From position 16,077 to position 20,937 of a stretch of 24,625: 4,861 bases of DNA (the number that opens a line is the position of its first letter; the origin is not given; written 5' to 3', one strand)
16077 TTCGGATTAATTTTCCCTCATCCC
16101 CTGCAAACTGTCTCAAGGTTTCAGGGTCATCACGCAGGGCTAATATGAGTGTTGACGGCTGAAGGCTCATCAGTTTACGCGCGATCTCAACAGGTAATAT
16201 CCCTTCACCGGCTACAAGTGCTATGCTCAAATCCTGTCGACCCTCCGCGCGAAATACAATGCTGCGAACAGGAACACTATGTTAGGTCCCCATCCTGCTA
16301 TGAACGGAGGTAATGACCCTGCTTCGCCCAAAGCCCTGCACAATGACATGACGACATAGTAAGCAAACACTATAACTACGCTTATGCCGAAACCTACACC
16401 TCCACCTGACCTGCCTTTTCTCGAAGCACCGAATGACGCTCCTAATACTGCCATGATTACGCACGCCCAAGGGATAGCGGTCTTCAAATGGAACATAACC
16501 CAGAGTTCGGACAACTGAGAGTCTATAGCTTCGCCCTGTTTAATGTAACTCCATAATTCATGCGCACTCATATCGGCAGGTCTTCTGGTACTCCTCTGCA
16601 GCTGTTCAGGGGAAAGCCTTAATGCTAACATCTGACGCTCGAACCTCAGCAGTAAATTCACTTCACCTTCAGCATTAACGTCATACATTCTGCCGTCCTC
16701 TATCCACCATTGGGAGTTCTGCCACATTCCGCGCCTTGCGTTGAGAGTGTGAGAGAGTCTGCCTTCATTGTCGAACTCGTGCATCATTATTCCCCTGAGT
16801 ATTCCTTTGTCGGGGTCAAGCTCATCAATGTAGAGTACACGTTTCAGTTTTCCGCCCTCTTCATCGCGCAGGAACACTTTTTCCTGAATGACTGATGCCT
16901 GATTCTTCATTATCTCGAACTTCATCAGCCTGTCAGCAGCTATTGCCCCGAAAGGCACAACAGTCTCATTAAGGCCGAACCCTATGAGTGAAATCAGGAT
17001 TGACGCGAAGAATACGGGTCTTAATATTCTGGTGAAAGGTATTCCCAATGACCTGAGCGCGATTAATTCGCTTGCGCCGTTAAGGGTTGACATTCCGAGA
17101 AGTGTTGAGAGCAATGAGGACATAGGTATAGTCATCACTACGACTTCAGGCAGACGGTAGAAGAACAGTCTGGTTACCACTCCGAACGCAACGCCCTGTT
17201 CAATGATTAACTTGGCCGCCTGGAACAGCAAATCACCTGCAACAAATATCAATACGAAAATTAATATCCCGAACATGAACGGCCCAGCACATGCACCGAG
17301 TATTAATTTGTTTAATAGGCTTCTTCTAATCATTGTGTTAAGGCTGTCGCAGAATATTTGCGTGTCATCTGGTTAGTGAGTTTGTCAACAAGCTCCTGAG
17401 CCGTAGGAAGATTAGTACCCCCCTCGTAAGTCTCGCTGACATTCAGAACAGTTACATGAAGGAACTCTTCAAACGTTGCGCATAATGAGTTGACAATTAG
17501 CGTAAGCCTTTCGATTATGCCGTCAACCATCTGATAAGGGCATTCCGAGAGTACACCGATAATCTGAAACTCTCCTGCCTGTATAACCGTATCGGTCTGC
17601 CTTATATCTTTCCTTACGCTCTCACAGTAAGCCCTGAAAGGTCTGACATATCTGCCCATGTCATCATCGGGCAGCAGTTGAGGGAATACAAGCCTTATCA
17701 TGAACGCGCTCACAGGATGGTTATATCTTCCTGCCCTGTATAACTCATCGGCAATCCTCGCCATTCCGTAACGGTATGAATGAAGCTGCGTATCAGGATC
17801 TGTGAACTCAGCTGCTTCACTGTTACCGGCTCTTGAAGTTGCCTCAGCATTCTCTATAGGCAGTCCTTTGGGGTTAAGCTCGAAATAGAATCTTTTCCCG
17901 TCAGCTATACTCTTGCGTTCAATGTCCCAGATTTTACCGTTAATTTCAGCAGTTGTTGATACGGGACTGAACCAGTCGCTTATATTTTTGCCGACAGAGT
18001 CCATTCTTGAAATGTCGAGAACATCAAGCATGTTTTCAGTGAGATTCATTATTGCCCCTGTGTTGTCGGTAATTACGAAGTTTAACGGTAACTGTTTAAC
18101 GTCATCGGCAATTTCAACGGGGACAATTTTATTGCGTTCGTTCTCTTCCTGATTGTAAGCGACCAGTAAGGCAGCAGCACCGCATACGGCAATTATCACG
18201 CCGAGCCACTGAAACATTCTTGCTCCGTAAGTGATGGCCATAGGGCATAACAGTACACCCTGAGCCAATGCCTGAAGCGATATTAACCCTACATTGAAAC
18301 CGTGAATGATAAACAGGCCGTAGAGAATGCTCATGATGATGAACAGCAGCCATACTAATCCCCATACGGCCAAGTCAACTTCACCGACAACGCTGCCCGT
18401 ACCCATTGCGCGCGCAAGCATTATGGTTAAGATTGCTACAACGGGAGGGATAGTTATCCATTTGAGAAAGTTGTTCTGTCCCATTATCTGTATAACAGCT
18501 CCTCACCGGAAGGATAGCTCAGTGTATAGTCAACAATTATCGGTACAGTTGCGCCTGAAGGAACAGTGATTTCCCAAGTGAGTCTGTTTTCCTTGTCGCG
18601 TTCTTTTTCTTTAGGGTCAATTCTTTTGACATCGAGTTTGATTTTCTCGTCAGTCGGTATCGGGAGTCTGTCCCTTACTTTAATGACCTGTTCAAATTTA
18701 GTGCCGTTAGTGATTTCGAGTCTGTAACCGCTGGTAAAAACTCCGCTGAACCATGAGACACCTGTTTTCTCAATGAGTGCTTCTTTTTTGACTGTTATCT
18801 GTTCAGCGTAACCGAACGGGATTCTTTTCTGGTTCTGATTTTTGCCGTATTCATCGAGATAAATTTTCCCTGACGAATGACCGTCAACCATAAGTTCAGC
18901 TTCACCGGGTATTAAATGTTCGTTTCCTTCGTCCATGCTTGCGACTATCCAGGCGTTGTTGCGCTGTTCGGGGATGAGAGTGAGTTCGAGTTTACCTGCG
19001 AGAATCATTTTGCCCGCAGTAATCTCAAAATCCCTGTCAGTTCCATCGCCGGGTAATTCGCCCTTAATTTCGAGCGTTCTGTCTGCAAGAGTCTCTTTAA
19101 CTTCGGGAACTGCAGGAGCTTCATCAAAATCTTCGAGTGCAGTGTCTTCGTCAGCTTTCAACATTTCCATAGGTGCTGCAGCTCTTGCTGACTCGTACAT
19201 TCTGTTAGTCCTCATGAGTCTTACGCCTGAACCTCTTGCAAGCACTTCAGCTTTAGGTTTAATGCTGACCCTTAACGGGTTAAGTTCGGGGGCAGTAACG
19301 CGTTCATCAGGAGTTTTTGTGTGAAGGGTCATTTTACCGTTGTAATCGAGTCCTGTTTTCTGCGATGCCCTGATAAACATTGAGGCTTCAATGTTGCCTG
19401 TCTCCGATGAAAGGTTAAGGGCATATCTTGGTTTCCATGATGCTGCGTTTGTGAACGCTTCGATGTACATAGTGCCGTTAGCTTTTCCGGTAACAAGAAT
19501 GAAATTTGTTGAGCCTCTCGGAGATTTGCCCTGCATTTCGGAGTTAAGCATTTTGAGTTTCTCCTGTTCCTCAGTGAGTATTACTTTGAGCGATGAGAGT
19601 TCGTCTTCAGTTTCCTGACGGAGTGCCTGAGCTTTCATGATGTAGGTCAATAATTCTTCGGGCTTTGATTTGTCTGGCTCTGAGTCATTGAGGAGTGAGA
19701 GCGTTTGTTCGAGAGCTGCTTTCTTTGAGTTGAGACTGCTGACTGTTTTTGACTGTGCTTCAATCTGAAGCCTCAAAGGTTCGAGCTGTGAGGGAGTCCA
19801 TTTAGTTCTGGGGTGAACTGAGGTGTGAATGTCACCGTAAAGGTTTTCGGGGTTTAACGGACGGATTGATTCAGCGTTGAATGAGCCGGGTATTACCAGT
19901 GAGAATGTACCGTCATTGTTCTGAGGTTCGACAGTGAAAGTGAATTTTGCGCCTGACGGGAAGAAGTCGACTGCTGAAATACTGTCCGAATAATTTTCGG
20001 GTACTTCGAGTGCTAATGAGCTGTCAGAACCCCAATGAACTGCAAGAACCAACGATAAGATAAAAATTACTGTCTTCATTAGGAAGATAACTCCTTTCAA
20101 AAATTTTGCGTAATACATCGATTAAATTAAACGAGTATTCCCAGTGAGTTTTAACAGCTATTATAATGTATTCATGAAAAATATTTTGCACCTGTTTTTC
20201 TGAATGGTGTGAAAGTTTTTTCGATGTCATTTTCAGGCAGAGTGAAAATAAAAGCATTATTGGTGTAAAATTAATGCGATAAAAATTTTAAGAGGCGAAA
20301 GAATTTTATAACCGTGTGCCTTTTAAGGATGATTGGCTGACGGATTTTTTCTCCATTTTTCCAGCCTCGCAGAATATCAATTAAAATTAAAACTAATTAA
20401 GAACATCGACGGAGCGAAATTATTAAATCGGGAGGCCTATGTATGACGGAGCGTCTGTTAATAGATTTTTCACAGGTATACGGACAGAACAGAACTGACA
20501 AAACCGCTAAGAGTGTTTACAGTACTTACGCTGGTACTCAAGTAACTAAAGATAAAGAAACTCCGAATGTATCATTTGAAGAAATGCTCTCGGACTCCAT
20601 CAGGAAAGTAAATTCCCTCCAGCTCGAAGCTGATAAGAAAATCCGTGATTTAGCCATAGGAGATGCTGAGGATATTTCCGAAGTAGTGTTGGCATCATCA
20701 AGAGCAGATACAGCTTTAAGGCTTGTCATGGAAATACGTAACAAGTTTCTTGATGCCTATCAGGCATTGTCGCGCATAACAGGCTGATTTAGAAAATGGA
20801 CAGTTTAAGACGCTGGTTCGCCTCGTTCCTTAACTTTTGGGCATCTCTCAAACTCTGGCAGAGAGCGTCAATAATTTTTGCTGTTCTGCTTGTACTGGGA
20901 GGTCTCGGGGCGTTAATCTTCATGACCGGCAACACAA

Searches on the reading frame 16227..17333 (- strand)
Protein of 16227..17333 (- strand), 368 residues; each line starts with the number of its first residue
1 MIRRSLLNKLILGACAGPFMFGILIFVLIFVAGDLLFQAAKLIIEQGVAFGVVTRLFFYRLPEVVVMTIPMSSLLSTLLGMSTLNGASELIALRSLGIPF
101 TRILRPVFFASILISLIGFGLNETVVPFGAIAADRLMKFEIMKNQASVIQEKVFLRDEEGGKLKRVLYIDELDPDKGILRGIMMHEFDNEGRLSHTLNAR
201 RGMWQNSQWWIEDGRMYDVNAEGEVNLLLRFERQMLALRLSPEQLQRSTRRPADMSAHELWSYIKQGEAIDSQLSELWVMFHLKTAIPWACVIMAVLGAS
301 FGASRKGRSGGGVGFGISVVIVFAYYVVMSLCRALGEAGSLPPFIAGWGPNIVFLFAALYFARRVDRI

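Call 3: search_protein_families(library=pfam, proteins=[window:16227-17333:-], max_evalue=0.1)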
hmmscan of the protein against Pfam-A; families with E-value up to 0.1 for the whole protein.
window:16227-17333:- (368 aa): 2 families
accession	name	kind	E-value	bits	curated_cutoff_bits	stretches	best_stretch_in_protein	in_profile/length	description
PF03739.19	LptF_LptG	-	1.8e-91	307.3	27.9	1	11-364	3-353/353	Lipopolysaccharide export system permease LptF/LptG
PF05038.18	Cytochrom_B558a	-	0.088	12.9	25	0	49-90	78-119/184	Cytochrome Cytochrome b558 alpha-subunit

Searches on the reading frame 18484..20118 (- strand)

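Call 16: search_protein_families(library=pfam, proteins=[window:18484-20118:-], max_evalue=0.001)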
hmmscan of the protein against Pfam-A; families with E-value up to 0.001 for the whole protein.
window:18484-20118:- (544 aa): 2 families
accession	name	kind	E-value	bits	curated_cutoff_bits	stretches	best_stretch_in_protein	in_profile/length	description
PF13598.12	DUF4139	-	6e-30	104.9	31.8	1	219-536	3-204/205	Domain of unknown function (DUF4139)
PF13600.11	DUF4140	-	0.00097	20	27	0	50-143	1-98/98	N-terminal domain of unknown function (DUF4140)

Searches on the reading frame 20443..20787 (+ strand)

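Call 16: search_protein_families(library=pfam, proteins=[window:20443-20787:+], max_evalue=0.001)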
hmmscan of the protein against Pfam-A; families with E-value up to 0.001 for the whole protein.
window:20443-20787:+ (114 aa): 1 family
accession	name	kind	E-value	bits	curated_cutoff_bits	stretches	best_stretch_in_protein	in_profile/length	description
PF02049.23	FliE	-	7.2e-21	74.6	22.4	1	32-112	7-87/89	Flagellar hook-basal body complex protein FliE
